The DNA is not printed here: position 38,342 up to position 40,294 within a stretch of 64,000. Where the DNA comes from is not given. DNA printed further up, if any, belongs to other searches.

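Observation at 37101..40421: Signalling operon: UBP zinc finger, a receiver fused to a cysteine-less Grx/TrxR-like flavoprotein, and a cNMP-binding histidine kinase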

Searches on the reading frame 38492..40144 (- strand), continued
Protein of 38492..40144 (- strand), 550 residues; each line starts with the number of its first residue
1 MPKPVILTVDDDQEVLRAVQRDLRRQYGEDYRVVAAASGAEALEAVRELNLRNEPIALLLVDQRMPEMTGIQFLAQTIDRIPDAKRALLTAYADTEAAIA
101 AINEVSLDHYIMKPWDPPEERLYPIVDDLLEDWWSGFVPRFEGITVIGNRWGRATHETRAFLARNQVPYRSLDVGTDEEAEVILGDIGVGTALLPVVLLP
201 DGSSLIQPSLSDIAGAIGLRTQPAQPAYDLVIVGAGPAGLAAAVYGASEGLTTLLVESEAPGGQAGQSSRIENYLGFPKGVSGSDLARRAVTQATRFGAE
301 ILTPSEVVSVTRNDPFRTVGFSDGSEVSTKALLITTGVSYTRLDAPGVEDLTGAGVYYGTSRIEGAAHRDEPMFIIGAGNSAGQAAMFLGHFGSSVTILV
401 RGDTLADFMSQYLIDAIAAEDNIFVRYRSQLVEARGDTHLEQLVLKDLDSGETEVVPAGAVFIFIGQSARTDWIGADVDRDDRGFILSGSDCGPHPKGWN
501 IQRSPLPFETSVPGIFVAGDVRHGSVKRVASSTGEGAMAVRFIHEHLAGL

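Call 7: find_homologous_proteins(query=window:38492-40144:-, max_evalue=1e-10)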
Query window:38492-40144:- (550 aa): 8000 proteins with E <= 1e-10 among 8000 candidates; the best 120 are listed.
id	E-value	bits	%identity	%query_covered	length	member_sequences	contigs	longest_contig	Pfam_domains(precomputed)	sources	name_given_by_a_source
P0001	0.0e+0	1139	92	100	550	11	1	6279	PF01946.24,PF01266.31,PF13450.13,PF00890.31,PF07992.21,PF00070.34,PF13738.13,PF03486.21,PF00072.31,PF12831.14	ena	-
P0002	0.0e+0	1073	85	100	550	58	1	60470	PF01266.31,PF00890.31,PF07992.21,PF00070.34,PF13738.13,PF03486.21,PF00072.31,PF01134.29,PF12831.14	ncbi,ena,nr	ncbi:MAG TPA: FAD-dependent oxidoreductase [Acidimicrobiia bacterium]|nr:FAD-dependent oxidoreductas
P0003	0.0e+0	1030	82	100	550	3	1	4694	PF01266.31,PF13450.13,PF00890.31,PF07992.21,PF00070.34,PF13738.13,PF03486.21,PF00072.31,PF12831.14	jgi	jgi:thioredoxin reductase (NADPH)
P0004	0.0e+0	1029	82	100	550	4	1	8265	PF01266.31,PF07992.21,PF00070.34,PF13738.13,PF03486.21,PF00072.31,PF12831.14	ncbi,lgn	-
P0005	8.0e-240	815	66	100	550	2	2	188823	PF01946.24,PF01266.31,PF07992.21,PF00070.34,PF13738.13,PF03486.21,PF00072.31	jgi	jgi:thioredoxin reductase (NADPH)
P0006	1.1e-238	811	66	100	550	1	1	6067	PF01946.24,PF01266.31,PF07992.21,PF00070.34,PF13738.13,PF03486.21,PF00072.31,PF12831.14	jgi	jgi:thioredoxin reductase (NADPH)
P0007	1.9e-237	807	65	100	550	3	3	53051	PF01946.24,PF01266.31,PF00890.31,PF07992.21,PF00070.34,PF13738.13,PF03486.21,PF00072.31,PF12831.14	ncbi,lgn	ncbi:MAG: FAD-dependent oxidoreductase [Acidimicrobiia bacterium]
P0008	2.4e-235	800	65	100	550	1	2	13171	PF01946.24,PF01266.31,PF00890.31,PF07992.21,PF00070.34,PF13738.13,PF03486.21,PF00072.31,PF01134.29,PF12831.14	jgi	jgi:thioredoxin reductase (NADPH)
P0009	2.6e-231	787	65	97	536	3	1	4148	PF01946.24,PF01266.31,PF13450.13,PF07992.21,PF00070.34,PF13738.13,PF03486.21,PF00072.31,PF01134.29,PF12831.14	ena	-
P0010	6.6e-230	782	64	100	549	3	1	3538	PF01266.31,PF07992.21,PF00070.34,PF13738.13,PF03486.21,PF00072.31,PF12831.14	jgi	jgi:thioredoxin reductase (NADPH)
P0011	3.8e-228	777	65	100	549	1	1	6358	PF01946.24,PF01266.31,PF00890.31,PF07992.21,PF00070.34,PF13738.13,PF03486.21,PF00072.31,PF12831.14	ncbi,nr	ncbi:MAG: FAD-dependent oxidoreductase [Actinomycetota bacterium]|nr:FAD-dependent oxidoreductase [A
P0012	6.5e-228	776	62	100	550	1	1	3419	PF01946.24,PF13450.13,PF00890.31,PF07992.21,PF00070.34,PF13738.13,PF03486.21,PF00072.31,PF01134.29,PF12831.14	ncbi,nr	ncbi:MAG: FAD-dependent oxidoreductase [Actinomycetota bacterium]|nr:FAD-dependent oxidoreductase [A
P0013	1.1e-227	775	63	100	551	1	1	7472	PF01946.24,PF01266.31,PF07992.21,PF00070.34,PF13738.13,PF00072.31,PF12831.14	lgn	-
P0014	1.2e-227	775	62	100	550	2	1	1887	PF01946.24,PF13450.13,PF00890.31,PF07992.21,PF00070.34,PF13738.13,PF03486.21,PF00072.31,PF01134.29,PF12831.14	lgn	-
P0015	5.3e-226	769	63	100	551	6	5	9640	PF13450.13,PF07992.21,PF00070.34,PF03486.21,PF00072.31,PF01134.29,PF01494.26,PF12831.14,PF01946.24,PF01266.31,PF00890.31,PF13738.13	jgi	jgi:thioredoxin reductase (NADPH)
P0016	7.5e-226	769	63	100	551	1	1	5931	PF01946.24,PF01266.31,PF00890.31,PF07992.21,PF00070.34,PF13738.13,PF03486.21,PF00072.31,PF01134.29,PF12831.14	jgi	jgi:thioredoxin reductase (NADPH)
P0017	1.3e-225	768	64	100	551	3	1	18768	PF01266.31,PF13450.13,PF07992.21,PF00070.34,PF13738.13,PF03486.21,PF00072.31,PF01134.29,PF12831.14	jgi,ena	-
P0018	1.5e-225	768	63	100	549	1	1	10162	PF01266.31,PF07992.21,PF00070.34,PF13738.13,PF03486.21,PF00072.31,PF12831.14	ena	-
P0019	2.8e-225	767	63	100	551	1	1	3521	PF01266.31,PF00890.31,PF07992.21,PF00070.34,PF13738.13,PF03486.21,PF00072.31,PF01134.29,PF01494.26,PF12831.14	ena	-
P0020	2.8e-225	767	63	100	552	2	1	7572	PF01946.24,PF01266.31,PF13450.13,PF07992.21,PF00070.34,PF13738.13,PF03486.21,PF00072.31,PF01134.29,PF12831.14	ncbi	-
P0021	4.1e-225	767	62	100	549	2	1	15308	PF01266.31,PF07992.21,PF00070.34,PF13738.13,PF03486.21,PF00072.31,PF12831.14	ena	-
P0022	4.5e-225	766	62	100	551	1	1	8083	PF01946.24,PF01266.31,PF13450.13,PF07992.21,PF00070.34,PF13738.13,PF03486.21,PF00072.31,PF12831.14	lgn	-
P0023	4.7e-225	766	63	100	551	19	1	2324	PF13450.13,PF07992.21,PF00070.34,PF03486.21,PF00072.31,PF01134.29,PF01494.26,PF12831.14,PF01946.24,PF01266.31,PF00890.31,PF13738.13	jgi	jgi:thioredoxin reductase (NADPH)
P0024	4.7e-225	766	62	100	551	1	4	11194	PF01266.31,PF13450.13,PF00890.31,PF07992.21,PF00070.34,PF13738.13,PF03486.21,PF00072.31,PF01134.29,PF12831.14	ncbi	-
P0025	5.5e-225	766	63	100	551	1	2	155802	PF01266.31,PF00890.31,PF07992.21,PF00070.34,PF13738.13,PF03486.21,PF00072.31,PF01494.26,PF12831.14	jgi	jgi:thioredoxin reductase (NADPH)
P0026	5.7e-225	766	64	100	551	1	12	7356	PF01266.31,PF07992.21,PF00070.34,PF13738.13,PF03486.21,PF00072.31,PF01134.29,PF01494.26,PF12831.14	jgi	jgi:thioredoxin reductase (NADPH)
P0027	7.5e-225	766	62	100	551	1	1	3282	PF01946.24,PF01266.31,PF13450.13,PF00890.31,PF07992.21,PF00070.34,PF13738.13,PF03486.21,PF00072.31,PF05834.19,PF12831.14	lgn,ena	-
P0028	9.9e-225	765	64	100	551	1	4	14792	PF01266.31,PF07992.21,PF00070.34,PF13738.13,PF03486.21,PF00072.31,PF01134.29,PF01494.26,PF12831.14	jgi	jgi:thioredoxin reductase (NADPH)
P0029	1.7e-224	764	61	99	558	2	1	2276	PF01946.24,PF01266.31,PF07992.21,PF00070.34,PF13738.13,PF00072.31,PF12831.14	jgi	jgi:thioredoxin reductase (NADPH)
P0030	1.8e-224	764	61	100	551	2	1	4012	PF01266.31,PF13450.13,PF00890.31,PF07992.21,PF00070.34,PF13738.13,PF03486.21,PF00072.31,PF12831.14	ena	-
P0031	1.9e-224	764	63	100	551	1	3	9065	PF01266.31,PF07992.21,PF00070.34,PF13738.13,PF03486.21,PF00072.31,PF01134.29,PF01494.26,PF12831.14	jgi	jgi:thioredoxin reductase (NADPH)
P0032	2.0e-224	764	64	100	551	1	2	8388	PF01266.31,PF07992.21,PF00070.34,PF13738.13,PF03486.21,PF00072.31,PF01134.29,PF01494.26,PF12831.14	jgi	jgi:thioredoxin reductase (NADPH)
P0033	4.7e-224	763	63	100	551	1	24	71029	PF01266.31,PF00890.31,PF07992.21,PF00070.34,PF13738.13,PF03486.21,PF00072.31,PF01134.29,PF01494.26,PF12831.14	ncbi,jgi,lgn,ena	ncbi:MAG TPA: FAD-dependent oxidoreductase [Acidimicrobiia bacterium]|jgi:thioredoxin reductase (NAD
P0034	4.9e-224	763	64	100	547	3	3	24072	PF01946.24,PF07992.21,PF00070.34,PF13738.13,PF03486.21,PF00072.31,PF12831.14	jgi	jgi:thioredoxin reductase (NADPH)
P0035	5.5e-224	763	63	100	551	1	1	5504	PF01266.31,PF07992.21,PF00070.34,PF13738.13,PF03486.21,PF00072.31,PF01134.29,PF01494.26,PF12831.14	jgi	jgi:thioredoxin reductase (NADPH)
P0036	6.7e-224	763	62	100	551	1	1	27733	PF01266.31,PF13450.13,PF00890.31,PF07992.21,PF00070.34,PF13738.13,PF03486.21,PF00072.31,PF01134.29,PF12831.14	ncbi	-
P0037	7.0e-224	762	63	100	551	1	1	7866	PF01266.31,PF00890.31,PF07992.21,PF00070.34,PF13738.13,PF03486.21,PF00072.31,PF01134.29,PF01494.26,PF12831.14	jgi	jgi:thioredoxin reductase (NADPH)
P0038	7.4e-224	762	62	100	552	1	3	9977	PF01946.24,PF01266.31,PF13450.13,PF07992.21,PF00070.34,PF13738.13,PF03486.21,PF00072.31,PF01134.29,PF12831.14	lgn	-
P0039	8.2e-224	762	63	100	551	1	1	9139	PF01266.31,PF00890.31,PF07992.21,PF00070.34,PF13738.13,PF03486.21,PF00072.31,PF01134.29,PF01494.26,PF12831.14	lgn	-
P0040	8.9e-224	762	62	100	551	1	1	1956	PF01946.24,PF01266.31,PF00890.31,PF07992.21,PF00070.34,PF13738.13,PF03486.21,PF00072.31,PF01134.29,PF01494.26,PF12831.14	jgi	jgi:thioredoxin reductase (NADPH)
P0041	1.0e-223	762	61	100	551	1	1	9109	PF01946.24,PF01266.31,PF07992.21,PF00070.34,PF13738.13,PF00072.31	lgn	-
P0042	1.1e-223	762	63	100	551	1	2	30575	PF01266.31,PF00890.31,PF07992.21,PF00070.34,PF13738.13,PF03486.21,PF00072.31,PF01134.29,PF01494.26,PF12831.14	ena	-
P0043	1.1e-223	762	64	100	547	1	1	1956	PF01946.24,PF01266.31,PF00890.31,PF07992.21,PF00070.34,PF13738.13,PF03486.21,PF00072.31,PF12831.14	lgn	-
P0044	1.6e-223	761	63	100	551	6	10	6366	PF01266.31,PF07992.21,PF00070.34,PF13738.13,PF03486.21,PF00072.31,PF01134.29,PF12831.14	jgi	jgi:thioredoxin reductase (NADPH)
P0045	1.6e-223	761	62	100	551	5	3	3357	PF13450.13,PF07992.21,PF00070.34,PF03486.21,PF00072.31,PF01134.29,PF01494.26,PF12831.14,PF01946.24,PF01266.31,PF00890.31,PF13738.13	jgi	jgi:thioredoxin reductase (NADPH)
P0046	1.9e-223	761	61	100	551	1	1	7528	PF01266.31,PF07992.21,PF00070.34,PF13738.13,PF03486.21,PF00072.31,PF12831.14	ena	-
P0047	2.3e-223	761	62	100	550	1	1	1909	PF01946.24,PF01266.31,PF13450.13,PF00890.31,PF07992.21,PF00070.34,PF13738.13,PF03486.21,PF00072.31,PF12831.14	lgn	-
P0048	2.9e-223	760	61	100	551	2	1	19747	PF01946.24,PF01266.31,PF13450.13,PF07992.21,PF00070.34,PF13738.13,PF03486.21,PF00072.31,PF12831.14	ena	-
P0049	3.2e-223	760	61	99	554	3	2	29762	PF01946.24,PF01266.31,PF00890.31,PF07992.21,PF00070.34,PF13738.13,PF03486.21,PF00072.31,PF12831.14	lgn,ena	-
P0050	5.6e-223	759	62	100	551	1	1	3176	PF01266.31,PF13450.13,PF00890.31,PF07992.21,PF00070.34,PF13738.13,PF03486.21,PF00072.31,PF01134.29,PF01494.26,PF12831.14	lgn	-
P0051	6.8e-223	759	62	100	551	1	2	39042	PF01266.31,PF13450.13,PF07992.21,PF00070.34,PF13738.13,PF00072.31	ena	-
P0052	8.4e-223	759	62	100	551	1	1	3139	PF01946.24,PF01266.31,PF00890.31,PF07992.21,PF00070.34,PF13738.13,PF03486.21,PF00072.31,PF01134.29,PF01494.26,PF12831.14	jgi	jgi:thioredoxin reductase (NADPH)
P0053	8.6e-223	759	62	100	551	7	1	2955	PF01946.24,PF01266.31,PF00890.31,PF07992.21,PF00070.34,PF13738.13,PF03486.21,PF00072.31,PF01134.29,PF12831.14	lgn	-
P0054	1.0e-222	759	62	100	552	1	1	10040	PF01946.24,PF01266.31,PF00890.31,PF07992.21,PF00070.34,PF13738.13,PF03486.21,PF00072.31,PF12831.14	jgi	jgi:thioredoxin reductase (NADPH)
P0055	1.3e-222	758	63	100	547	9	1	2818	PF01946.24,PF01266.31,PF13450.13,PF07992.21,PF00070.34,PF13738.13,PF03486.21,PF00072.31,PF12831.14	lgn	-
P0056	1.3e-222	758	61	100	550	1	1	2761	PF07992.21,PF00070.34,PF13738.13,PF00072.31,PF12831.14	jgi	-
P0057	1.5e-222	758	62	100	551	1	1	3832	PF01946.24,PF01266.31,PF00890.31,PF07992.21,PF00070.34,PF13738.13,PF03486.21,PF00072.31,PF01134.29,PF01494.26,PF12831.14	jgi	jgi:thioredoxin reductase (NADPH)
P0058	1.6e-222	758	62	100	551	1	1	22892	PF01266.31,PF13450.13,PF00890.31,PF07992.21,PF00070.34,PF13738.13,PF03486.21,PF00072.31,PF01134.29,PF01494.26,PF12831.14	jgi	jgi:thioredoxin reductase (NADPH)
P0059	1.8e-222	758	62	100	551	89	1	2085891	PF13450.13,PF07992.21,PF00070.34,PF03486.21,PF00072.31,PF01134.29,PF01494.26,PF12831.14,PF01946.24,PF01266.31,PF00890.31,PF13738.13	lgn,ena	-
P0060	1.9e-222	758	61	100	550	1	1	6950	PF01266.31,PF00890.31,PF07992.21,PF00070.34,PF13738.13,PF03486.21,PF00072.31,PF12831.14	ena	-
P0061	1.9e-222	758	60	100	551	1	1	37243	PF01946.24,PF01266.31,PF13450.13,PF00890.31,PF07992.21,PF00070.34,PF13738.13,PF03486.21,PF00072.31,PF12831.14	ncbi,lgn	ncbi:MAG: FAD-dependent oxidoreductase [Actinomycetota bacterium]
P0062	1.9e-222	758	61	100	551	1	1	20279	PF01946.24,PF01266.31,PF13450.13,PF00890.31,PF07992.21,PF00070.34,PF13738.13,PF03486.21,PF00072.31,PF12831.14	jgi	jgi:thioredoxin reductase (NADPH)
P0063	1.9e-222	758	61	100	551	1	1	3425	PF01266.31,PF13450.13,PF07992.21,PF00070.34,PF13738.13,PF00072.31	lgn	-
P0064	1.9e-222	758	61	100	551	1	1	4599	PF01266.31,PF13450.13,PF07992.21,PF00070.34,PF13738.13,PF00072.31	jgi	-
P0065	2.3e-222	757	63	100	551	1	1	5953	PF01946.24,PF01266.31,PF00890.31,PF07992.21,PF00070.34,PF13738.13,PF03486.21,PF00072.31,PF01134.29,PF01494.26,PF12831.14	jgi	jgi:thioredoxin reductase (NADPH)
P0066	2.4e-222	757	61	100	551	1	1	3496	PF01266.31,PF13450.13,PF07992.21,PF00070.34,PF13738.13,PF03486.21,PF00072.31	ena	-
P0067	2.6e-222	757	61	100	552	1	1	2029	PF01946.24,PF01266.31,PF00890.31,PF07992.21,PF00070.34,PF13738.13,PF03486.21,PF00072.31,PF01134.29,PF12831.14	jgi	jgi:thioredoxin reductase (NADPH)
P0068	2.6e-222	757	61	100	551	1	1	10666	PF01266.31,PF13450.13,PF07992.21,PF00070.34,PF13738.13,PF00072.31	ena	-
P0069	2.9e-222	757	61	100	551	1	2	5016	PF01946.24,PF01266.31,PF00890.31,PF07992.21,PF00070.34,PF13738.13,PF03486.21,PF00072.31,PF05834.19,PF12831.14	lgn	-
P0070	2.9e-222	757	61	100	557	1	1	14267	PF01946.24,PF01266.31,PF07992.21,PF00070.34,PF13738.13,PF03486.21,PF00072.31,PF05834.19,PF12831.14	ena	-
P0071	3.4e-222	757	60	100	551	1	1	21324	PF01946.24,PF01266.31,PF13450.13,PF00890.31,PF07992.21,PF00070.34,PF13738.13,PF03486.21,PF00072.31,PF12831.14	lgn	-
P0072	3.6e-222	757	61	100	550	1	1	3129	PF07992.21,PF00070.34,PF13738.13,PF00072.31,PF12831.14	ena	-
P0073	3.9e-222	757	62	100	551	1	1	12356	PF01946.24,PF01266.31,PF07992.21,PF00070.34,PF13738.13,PF03486.21,PF00072.31,PF12831.14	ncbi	-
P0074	4.1e-222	757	61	100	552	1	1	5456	PF01266.31,PF00890.31,PF07992.21,PF00070.34,PF13738.13,PF03486.21,PF00072.31,PF12831.14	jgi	jgi:thioredoxin reductase (NADPH)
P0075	4.4e-222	757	62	100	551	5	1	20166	PF01946.24,PF01266.31,PF07992.21,PF00070.34,PF13738.13,PF00072.31,PF12831.14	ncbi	-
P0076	4.5e-222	756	62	100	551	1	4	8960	PF01946.24,PF01266.31,PF00890.31,PF07992.21,PF00070.34,PF13738.13,PF03486.21,PF00072.31,PF01134.29,PF01494.26,PF12831.14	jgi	jgi:thioredoxin reductase (NADPH)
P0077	4.7e-222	756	60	100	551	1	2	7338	PF01946.24,PF01266.31,PF13450.13,PF00890.31,PF07992.21,PF00070.34,PF13738.13,PF03486.21,PF00072.31,PF12831.14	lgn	-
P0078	5.5e-222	756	63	100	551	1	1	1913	PF01266.31,PF07992.21,PF00070.34,PF13738.13,PF03486.21,PF00072.31,PF12831.14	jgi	jgi:thioredoxin reductase (NADPH)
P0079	5.6e-222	756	61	100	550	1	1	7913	PF01946.24,PF01266.31,PF13450.13,PF00890.31,PF07992.21,PF00070.34,PF13738.13,PF03486.21,PF00072.31,PF12831.14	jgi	jgi:thioredoxin reductase (NADPH)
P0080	5.6e-222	756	64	100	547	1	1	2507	PF07992.21,PF00070.34,PF13738.13,PF03486.21,PF00072.31,PF12831.14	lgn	-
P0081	5.8e-222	756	62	100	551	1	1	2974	PF01946.24,PF01266.31,PF00890.31,PF07992.21,PF00070.34,PF13738.13,PF03486.21,PF00072.31,PF01134.29,PF01494.26,PF12831.14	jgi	jgi:thioredoxin reductase (NADPH)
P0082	5.8e-222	756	63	100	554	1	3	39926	PF01946.24,PF01266.31,PF07992.21,PF00070.34,PF13738.13,PF03486.21,PF00072.31,PF12831.14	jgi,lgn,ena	jgi:thioredoxin reductase (NADPH)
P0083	6.8e-222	756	61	99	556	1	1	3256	PF01946.24,PF01266.31,PF13450.13,PF00890.31,PF07992.21,PF00070.34,PF13738.13,PF03486.21,PF00072.31,PF01134.29,PF12831.14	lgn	-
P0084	9.1e-222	755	62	100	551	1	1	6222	PF01266.31,PF13450.13,PF07992.21,PF00070.34,PF13738.13,PF03486.21,PF00072.31,PF01134.29,PF01494.26,PF12831.14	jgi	jgi:thioredoxin reductase (NADPH)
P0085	9.5e-222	755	62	100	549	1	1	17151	PF01266.31,PF07992.21,PF00070.34,PF13738.13,PF03486.21,PF00072.31,PF12831.14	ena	-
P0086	9.8e-222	755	63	100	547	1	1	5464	PF01946.24,PF13450.13,PF00890.31,PF07992.21,PF00070.34,PF13738.13,PF03486.21,PF00072.31,PF12831.14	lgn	-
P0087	1.0e-221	755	62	100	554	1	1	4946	PF01946.24,PF01266.31,PF07992.21,PF00070.34,PF13738.13,PF03486.21,PF00072.31,PF12831.14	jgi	-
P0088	1.6e-221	755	61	100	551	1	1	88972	PF01946.24,PF01266.31,PF00890.31,PF07992.21,PF00070.34,PF13738.13,PF03486.21,PF00072.31,PF12831.14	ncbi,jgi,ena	jgi:thioredoxin reductase (NADPH)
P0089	1.8e-221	755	61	100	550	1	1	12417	PF01266.31,PF07992.21,PF00070.34,PF13738.13,PF03486.21,PF00072.31,PF12831.14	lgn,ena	-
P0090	1.8e-221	754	61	100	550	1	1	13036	PF01266.31,PF07992.21,PF00070.34,PF13738.13,PF03486.21,PF00072.31,PF12831.14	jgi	jgi:thioredoxin reductase (NADPH)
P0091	1.9e-221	754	61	99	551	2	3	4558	PF01946.24,PF01266.31,PF07992.21,PF00070.34,PF13738.13,PF03486.21,PF00072.31,PF12831.14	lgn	-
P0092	2.2e-221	754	61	99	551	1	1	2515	PF01946.24,PF01266.31,PF00890.31,PF07992.21,PF00070.34,PF13738.13,PF03486.21,PF00072.31,PF05834.19,PF01134.29,PF12831.14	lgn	-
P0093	2.2e-221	754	62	100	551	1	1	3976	PF01266.31,PF07992.21,PF00070.34,PF13738.13,PF03486.21,PF00072.31,PF01134.29,PF12831.14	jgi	jgi:thioredoxin reductase (NADPH)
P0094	2.2e-221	754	61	100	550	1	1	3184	PF07992.21,PF00070.34,PF13738.13,PF00072.31,PF12831.14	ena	-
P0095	2.3e-221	754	61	100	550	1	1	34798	PF01266.31,PF07992.21,PF00070.34,PF13738.13,PF03486.21,PF00072.31,PF12831.14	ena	-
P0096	2.4e-221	754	61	100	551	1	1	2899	PF01266.31,PF13450.13,PF07992.21,PF00070.34,PF13738.13,PF03486.21,PF00072.31,PF12831.14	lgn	-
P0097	3.8e-221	753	61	100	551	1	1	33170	PF01266.31,PF07992.21,PF00070.34,PF13738.13,PF03486.21,PF00072.31,PF12831.14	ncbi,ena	-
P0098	3.9e-221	753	61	100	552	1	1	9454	PF01266.31,PF07992.21,PF00070.34,PF13738.13,PF03486.21,PF00072.31,PF12831.14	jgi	jgi:thioredoxin reductase (NADPH)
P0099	3.9e-221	753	61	100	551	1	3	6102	PF13450.13,PF07992.21,PF00070.34,PF03486.21,PF00072.31,PF01134.29,PF01494.26,PF12831.14,PF01946.24,PF01266.31,PF00890.31,PF13738.13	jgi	jgi:thioredoxin reductase (NADPH)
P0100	4.3e-221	753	61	100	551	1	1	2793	PF01266.31,PF00890.31,PF07992.21,PF00070.34,PF13738.13,PF03486.21,PF00072.31,PF01134.29,PF12831.14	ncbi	-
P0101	4.4e-221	753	64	100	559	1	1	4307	PF00890.31,PF07992.21,PF00070.34,PF13738.13,PF03486.21,PF00072.31,PF12831.14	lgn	-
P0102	4.4e-221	753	64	100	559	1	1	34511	PF00890.31,PF07992.21,PF00070.34,PF13738.13,PF03486.21,PF00072.31,PF12831.14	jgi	jgi:thioredoxin reductase (NADPH)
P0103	5.6e-221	753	61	100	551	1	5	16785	PF13450.13,PF07992.21,PF00070.34,PF03486.21,PF00072.31,PF01134.29,PF01494.26,PF12831.14,PF01946.24,PF01266.31,PF00890.31,PF13738.13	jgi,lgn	jgi:thioredoxin reductase (NADPH)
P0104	5.7e-221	753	61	100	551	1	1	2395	PF01946.24,PF01266.31,PF13450.13,PF00890.31,PF07992.21,PF00070.34,PF13738.13,PF00072.31,PF05834.19,PF01134.29,PF12831.14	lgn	-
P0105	6.0e-221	753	60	100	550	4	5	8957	PF01946.24,PF01266.31,PF13450.13,PF07992.21,PF00070.34,PF13738.13,PF03486.21,PF00072.31,PF12831.14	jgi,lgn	jgi:thioredoxin reductase (NADPH)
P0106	6.1e-221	753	60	100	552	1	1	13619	PF01946.24,PF01266.31,PF13450.13,PF07992.21,PF00070.34,PF13738.13,PF03486.21,PF00072.31,PF12831.14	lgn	-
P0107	6.8e-221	753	61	100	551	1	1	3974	PF01946.24,PF01266.31,PF00890.31,PF07992.21,PF00070.34,PF13738.13,PF03486.21,PF00072.31,PF05834.19,PF12831.14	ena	-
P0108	7.1e-221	753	61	100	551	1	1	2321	PF13450.13,PF07992.21,PF00070.34,PF03486.21,PF00072.31,PF01134.29,PF01494.26,PF12831.14,PF01946.24,PF01266.31,PF00890.31,PF13738.13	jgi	jgi:thioredoxin reductase (NADPH)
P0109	7.5e-221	752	61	100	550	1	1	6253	PF01266.31,PF07992.21,PF00070.34,PF13738.13,PF03486.21,PF00072.31,PF12831.14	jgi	jgi:thioredoxin reductase (NADPH)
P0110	7.6e-221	752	61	100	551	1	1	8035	PF01946.24,PF01266.31,PF13450.13,PF07992.21,PF00070.34,PF13738.13,PF03486.21,PF00072.31,PF12831.14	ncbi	-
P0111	8.8e-221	752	62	100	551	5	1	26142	PF01266.31,PF07992.21,PF00070.34,PF13738.13,PF03486.21,PF00072.31,PF01134.29,PF12831.14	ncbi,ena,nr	ncbi:MAG TPA: FAD-dependent oxidoreductase [Acidimicrobiia bacterium]|nr:FAD-dependent oxidoreductas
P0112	9.1e-221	752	61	100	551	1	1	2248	PF01946.24,PF01266.31,PF00890.31,PF07992.21,PF00070.34,PF13738.13,PF03486.21,PF00072.31,PF12831.14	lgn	-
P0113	9.2e-221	752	62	100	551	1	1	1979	PF01946.24,PF01266.31,PF07992.21,PF00070.34,PF13738.13,PF03486.21,PF00072.31,PF01134.29,PF01494.26,PF12831.14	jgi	jgi:thioredoxin reductase (NADPH)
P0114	1.1e-220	752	63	100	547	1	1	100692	PF01946.24,PF01266.31,PF13450.13,PF00890.31,PF07992.21,PF00070.34,PF13738.13,PF03486.21,PF00072.31,PF12831.14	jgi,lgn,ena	jgi:thioredoxin reductase (NADPH)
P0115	1.2e-220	752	61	100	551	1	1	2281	PF01946.24,PF01266.31,PF00890.31,PF07992.21,PF00070.34,PF13738.13,PF03486.21,PF00072.31,PF05834.19,PF12831.14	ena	-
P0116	1.2e-220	752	62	100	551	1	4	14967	PF01266.31,PF07992.21,PF00070.34,PF13738.13,PF03486.21,PF00072.31,PF12831.14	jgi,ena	jgi:thioredoxin reductase (NADPH)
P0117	1.3e-220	752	62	100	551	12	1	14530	PF01946.24,PF01266.31,PF13450.13,PF00890.31,PF07992.21,PF00070.34,PF13738.13,PF03486.21,PF00072.31,PF01134.29,PF12831.14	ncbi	-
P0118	1.4e-220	752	60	100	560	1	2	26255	PF01946.24,PF01266.31,PF13450.13,PF00890.31,PF07992.21,PF00070.34,PF13738.13,PF03486.21,PF00072.31,PF12831.14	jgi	jgi:thioredoxin reductase (NADPH)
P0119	1.5e-220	751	62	100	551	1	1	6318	PF01266.31,PF00890.31,PF07992.21,PF00070.34,PF13738.13,PF03486.21,PF00072.31,PF12831.14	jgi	-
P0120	1.7e-220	751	63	100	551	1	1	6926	PF01266.31,PF00890.31,PF07992.21,PF00070.34,PF13738.13,PF03486.21,PF00072.31,PF01134.29,PF12831.14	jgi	jgi:thioredoxin reductase (NADPH)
